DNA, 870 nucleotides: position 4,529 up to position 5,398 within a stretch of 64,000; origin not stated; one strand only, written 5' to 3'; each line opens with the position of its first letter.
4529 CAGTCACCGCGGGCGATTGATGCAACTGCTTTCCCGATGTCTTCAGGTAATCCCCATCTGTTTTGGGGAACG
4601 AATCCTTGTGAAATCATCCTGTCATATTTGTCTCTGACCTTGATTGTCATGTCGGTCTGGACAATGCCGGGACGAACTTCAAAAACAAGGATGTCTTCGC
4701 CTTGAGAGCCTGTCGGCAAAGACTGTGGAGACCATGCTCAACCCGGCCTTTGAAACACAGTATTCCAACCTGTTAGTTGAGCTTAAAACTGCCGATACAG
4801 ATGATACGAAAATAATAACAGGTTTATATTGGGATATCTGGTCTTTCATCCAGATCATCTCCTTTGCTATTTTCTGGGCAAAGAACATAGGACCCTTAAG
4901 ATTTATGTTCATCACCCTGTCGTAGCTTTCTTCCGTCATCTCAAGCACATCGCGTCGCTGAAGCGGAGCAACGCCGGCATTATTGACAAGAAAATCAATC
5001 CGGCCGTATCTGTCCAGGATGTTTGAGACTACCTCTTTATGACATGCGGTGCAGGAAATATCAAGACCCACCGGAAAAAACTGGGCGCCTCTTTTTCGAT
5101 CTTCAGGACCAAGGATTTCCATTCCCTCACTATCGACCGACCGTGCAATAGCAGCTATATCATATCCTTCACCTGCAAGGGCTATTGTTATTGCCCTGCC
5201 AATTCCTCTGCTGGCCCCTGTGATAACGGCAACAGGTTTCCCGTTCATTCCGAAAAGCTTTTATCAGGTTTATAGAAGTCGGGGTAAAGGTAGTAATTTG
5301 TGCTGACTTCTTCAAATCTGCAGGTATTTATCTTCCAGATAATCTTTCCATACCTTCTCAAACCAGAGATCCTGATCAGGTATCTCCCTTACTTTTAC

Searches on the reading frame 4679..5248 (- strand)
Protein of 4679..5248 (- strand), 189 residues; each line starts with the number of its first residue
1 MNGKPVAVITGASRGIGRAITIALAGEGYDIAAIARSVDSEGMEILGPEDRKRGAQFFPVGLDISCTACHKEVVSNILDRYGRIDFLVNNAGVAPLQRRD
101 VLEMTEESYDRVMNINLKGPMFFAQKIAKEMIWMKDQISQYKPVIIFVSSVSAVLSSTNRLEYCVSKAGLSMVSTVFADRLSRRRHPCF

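Call 62: search_protein_families(library=pfam, proteins=[window:4679-5248:-], max_evalue=0.00001)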
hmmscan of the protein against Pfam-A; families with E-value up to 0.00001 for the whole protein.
window:4679-5248:- (189 aa): 3 families
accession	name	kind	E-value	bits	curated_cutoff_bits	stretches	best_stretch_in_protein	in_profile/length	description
PF00106.31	adh_short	-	6.8e-35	120.8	26.6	1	6-183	2-169/195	short chain dehydrogenase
PF13561.12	adh_short_C2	-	1.7e-26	93.7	27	1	11-184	1-164/236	Enoyl-(Acyl carrier protein) reductase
PF08659.16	KR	-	5.3e-09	36.7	22.6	1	8-166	4-152/180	KR domain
